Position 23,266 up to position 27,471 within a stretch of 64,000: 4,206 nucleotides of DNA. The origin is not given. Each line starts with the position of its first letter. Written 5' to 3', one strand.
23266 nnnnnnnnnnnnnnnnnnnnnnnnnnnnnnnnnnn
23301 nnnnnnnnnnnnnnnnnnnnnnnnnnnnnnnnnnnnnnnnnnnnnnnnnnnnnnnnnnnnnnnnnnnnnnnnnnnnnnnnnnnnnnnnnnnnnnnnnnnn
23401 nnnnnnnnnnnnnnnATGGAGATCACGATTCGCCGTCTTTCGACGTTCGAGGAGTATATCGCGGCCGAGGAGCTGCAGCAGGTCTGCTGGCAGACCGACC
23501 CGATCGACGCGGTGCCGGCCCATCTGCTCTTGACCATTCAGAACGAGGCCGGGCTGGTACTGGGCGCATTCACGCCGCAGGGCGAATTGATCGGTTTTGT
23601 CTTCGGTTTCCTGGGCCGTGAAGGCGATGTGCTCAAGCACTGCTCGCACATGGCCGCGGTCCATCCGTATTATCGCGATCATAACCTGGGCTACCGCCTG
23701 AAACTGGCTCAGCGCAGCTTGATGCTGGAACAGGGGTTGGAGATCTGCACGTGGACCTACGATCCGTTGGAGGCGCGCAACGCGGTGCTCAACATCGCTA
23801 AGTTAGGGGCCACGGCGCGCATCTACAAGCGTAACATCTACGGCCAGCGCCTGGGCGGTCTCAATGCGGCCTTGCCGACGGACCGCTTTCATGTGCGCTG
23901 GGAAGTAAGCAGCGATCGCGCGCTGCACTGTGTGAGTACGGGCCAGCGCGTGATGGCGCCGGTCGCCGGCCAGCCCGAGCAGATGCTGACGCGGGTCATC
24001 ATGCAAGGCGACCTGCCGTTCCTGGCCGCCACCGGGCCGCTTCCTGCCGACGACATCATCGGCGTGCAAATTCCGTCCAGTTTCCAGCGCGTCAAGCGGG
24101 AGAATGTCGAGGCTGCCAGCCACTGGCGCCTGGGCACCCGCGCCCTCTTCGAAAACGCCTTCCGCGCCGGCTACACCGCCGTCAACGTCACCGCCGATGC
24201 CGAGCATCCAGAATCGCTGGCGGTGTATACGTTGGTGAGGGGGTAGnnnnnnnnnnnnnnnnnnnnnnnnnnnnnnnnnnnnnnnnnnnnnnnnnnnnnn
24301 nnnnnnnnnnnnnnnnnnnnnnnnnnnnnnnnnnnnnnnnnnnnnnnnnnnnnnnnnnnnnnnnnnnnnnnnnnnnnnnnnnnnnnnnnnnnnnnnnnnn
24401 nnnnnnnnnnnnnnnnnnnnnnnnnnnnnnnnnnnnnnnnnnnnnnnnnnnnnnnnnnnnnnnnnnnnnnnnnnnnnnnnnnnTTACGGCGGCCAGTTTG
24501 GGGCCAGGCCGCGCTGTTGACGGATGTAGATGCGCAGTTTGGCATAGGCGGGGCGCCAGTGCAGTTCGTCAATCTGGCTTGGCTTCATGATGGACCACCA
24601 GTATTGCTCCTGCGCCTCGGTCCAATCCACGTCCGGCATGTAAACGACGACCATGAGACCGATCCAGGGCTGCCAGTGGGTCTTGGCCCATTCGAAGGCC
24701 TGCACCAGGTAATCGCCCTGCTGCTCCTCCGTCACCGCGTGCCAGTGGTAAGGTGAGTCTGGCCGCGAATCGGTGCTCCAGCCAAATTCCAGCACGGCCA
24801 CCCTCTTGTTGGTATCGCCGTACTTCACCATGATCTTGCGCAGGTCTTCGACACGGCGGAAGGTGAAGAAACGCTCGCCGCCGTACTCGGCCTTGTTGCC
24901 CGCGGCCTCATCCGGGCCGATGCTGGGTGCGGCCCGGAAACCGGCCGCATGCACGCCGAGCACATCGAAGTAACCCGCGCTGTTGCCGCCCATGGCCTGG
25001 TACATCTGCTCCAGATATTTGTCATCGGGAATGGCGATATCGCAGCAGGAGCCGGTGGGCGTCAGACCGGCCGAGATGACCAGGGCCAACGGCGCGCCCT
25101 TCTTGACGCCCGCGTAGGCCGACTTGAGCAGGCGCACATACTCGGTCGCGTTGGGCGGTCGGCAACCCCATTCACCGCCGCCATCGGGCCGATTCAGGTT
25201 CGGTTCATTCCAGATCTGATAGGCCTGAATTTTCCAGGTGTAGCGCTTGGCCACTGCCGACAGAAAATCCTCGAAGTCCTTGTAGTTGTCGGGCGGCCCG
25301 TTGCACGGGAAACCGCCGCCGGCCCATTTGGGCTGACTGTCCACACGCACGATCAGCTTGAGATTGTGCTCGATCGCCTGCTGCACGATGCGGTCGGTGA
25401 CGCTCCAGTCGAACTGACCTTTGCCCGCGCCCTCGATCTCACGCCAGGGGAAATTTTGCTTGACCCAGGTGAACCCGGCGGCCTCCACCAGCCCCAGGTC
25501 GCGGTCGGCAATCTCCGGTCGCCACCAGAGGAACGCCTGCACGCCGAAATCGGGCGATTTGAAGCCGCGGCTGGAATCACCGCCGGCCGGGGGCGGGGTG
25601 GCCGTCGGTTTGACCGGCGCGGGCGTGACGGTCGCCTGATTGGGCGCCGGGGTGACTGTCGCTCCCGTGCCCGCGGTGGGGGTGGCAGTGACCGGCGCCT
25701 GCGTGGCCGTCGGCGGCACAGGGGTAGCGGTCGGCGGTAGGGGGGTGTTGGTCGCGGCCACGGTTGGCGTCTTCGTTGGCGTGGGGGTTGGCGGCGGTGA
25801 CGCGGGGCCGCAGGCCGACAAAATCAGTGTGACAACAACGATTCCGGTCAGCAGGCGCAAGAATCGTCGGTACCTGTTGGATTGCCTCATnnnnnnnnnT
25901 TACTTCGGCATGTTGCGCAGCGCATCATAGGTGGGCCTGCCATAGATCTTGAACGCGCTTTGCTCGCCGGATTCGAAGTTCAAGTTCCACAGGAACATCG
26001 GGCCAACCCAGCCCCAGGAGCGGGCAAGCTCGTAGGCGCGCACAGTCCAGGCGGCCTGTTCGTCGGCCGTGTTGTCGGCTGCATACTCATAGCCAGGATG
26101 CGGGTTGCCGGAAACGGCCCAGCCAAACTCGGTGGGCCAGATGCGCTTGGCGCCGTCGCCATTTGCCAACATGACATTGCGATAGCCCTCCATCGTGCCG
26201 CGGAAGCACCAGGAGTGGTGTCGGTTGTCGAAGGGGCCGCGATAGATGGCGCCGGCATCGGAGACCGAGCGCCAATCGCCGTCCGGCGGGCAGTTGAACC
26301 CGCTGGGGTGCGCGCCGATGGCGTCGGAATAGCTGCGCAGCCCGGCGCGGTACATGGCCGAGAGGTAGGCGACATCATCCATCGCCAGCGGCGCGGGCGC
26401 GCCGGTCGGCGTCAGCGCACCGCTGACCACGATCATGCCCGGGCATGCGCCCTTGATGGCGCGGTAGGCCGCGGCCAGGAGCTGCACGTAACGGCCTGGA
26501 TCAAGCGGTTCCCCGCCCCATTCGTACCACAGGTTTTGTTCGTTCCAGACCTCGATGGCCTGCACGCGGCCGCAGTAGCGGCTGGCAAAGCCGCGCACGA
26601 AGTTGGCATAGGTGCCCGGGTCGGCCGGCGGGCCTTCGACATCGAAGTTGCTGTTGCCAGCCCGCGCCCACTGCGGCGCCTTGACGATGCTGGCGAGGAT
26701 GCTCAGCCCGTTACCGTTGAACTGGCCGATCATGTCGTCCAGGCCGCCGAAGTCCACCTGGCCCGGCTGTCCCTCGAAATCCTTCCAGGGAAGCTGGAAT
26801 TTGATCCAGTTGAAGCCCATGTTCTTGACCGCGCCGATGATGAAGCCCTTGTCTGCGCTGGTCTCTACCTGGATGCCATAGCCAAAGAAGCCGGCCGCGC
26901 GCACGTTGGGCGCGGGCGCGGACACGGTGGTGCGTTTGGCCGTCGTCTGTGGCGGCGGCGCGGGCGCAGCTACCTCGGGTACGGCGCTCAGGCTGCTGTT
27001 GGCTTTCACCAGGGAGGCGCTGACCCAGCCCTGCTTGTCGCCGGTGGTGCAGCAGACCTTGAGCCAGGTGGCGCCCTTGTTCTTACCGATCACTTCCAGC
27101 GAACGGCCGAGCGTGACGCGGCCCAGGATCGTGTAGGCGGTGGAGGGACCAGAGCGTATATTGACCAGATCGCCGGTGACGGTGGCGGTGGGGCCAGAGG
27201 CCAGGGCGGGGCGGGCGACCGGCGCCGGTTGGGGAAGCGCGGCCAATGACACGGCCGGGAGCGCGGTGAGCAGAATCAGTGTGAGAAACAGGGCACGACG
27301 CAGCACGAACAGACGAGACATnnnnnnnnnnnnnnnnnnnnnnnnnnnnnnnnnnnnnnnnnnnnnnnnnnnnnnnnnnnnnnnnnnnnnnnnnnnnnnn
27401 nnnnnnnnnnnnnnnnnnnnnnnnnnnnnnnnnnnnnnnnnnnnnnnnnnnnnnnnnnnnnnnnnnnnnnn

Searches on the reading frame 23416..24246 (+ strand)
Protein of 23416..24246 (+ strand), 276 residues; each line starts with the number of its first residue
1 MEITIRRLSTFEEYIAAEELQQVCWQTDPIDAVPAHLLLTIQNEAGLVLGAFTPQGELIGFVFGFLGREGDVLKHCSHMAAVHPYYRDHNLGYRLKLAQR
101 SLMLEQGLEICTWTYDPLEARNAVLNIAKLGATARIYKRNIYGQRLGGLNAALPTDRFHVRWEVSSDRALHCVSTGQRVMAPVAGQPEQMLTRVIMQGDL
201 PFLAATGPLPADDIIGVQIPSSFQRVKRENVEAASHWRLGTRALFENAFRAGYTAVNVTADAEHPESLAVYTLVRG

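Call 8: search_protein_families(library=pfam, proteins=[window:23416-24246:+])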
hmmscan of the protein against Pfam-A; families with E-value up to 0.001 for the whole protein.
window:23416-24246:+ (276 aa): 0 families

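Call 74: find_encoding_contigs(protein=window:23416-24246:+, flank=700, max_places=10)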
Protein window:23416-24246:+ (276 aa): no gene with exactly this product is on record in the collection.

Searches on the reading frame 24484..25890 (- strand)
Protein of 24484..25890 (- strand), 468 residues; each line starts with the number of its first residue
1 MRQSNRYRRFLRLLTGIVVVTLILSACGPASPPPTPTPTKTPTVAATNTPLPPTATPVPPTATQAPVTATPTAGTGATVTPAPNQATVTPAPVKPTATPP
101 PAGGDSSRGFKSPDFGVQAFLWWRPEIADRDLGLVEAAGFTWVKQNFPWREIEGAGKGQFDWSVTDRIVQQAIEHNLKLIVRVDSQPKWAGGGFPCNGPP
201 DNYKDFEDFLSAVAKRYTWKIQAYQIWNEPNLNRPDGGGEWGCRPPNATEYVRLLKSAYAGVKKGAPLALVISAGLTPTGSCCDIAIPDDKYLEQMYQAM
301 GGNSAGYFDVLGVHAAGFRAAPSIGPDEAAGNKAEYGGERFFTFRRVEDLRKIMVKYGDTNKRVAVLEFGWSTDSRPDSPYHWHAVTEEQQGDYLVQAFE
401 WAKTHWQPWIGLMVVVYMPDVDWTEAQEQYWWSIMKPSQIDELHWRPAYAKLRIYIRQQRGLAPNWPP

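Call 8: search_protein_families(library=pfam, proteins=[window:24484-25890:-])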
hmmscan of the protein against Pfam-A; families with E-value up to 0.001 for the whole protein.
window:24484-25890:- (468 aa): 3 families
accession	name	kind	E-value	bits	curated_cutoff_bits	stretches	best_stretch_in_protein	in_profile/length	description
PF00150.24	Cellulase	-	3.3e-06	27.2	23.5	1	115-269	11-161/272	Cellulase (glycosyl hydrolase family 5)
PF02449.21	Glyco_hydro_42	-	0.00021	21.2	21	1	123-194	7-80/376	Beta-galactosidase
PF01373.23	Glyco_hydro_14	-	0.00031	20.3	27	1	129-183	19-73/402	Glycosyl hydrolase family 14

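Call 58: find_encoding_contigs(protein=window:24484-25890:-, flank=1200, max_places=10)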
Protein window:24484-25890:- (468 aa): no gene with exactly this product is on record in the collection.

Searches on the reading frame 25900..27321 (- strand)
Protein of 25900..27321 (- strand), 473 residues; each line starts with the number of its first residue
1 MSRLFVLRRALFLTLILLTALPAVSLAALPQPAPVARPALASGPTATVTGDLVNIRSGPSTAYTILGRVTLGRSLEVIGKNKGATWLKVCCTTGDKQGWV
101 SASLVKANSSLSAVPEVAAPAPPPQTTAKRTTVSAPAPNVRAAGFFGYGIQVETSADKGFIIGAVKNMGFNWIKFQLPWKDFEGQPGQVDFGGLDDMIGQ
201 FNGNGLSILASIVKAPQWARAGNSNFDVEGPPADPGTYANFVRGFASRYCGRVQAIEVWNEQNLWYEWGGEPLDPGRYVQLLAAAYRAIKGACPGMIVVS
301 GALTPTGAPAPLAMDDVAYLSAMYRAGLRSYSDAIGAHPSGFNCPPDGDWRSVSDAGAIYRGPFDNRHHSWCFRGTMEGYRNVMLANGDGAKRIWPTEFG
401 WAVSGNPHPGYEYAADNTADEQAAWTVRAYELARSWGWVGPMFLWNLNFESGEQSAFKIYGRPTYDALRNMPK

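Call 44: search_protein_families(library=ncbifam, proteins=[window:25900-27321:-], max_evalue=0.01)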
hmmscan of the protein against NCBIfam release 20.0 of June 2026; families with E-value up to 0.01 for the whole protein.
window:25900-27321:- (473 aa): 4 families
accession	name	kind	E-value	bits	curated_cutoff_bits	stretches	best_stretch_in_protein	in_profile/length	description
TIGR04211.1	SH3_and_anchor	equivalog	1.4e-07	31.3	65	1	53-112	8-65/198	TIGR04211 family SH3 domain-containing protein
NF040678.1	EntFM_CwpFM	equivalog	2.9e-07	29.8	720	1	46-108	62-120/430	enterotoxin EntFM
NF040675.1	wall_bind_EntD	exception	0.0051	16.1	590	1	46-111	26-87/310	cell wall-binding protein EntD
NF040670.1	wall_bind_EntA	exception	0.0066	15.9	560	0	46-109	26-85/291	cell wall-binding protein EntA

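Call 59: find_encoding_contigs(protein=window:25900-27321:-, flank=2000, max_places=10)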
Protein window:25900-27321:- (473 aa): 1 contig read that carries it; 1 place shown.
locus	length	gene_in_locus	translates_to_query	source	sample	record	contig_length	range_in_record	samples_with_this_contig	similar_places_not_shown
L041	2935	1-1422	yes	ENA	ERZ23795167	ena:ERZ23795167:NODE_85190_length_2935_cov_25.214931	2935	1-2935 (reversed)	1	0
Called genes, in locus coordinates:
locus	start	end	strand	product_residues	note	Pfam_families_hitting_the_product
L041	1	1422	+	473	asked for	PF08239:SH3_3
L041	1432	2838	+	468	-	PF00150:Cellulase (weak)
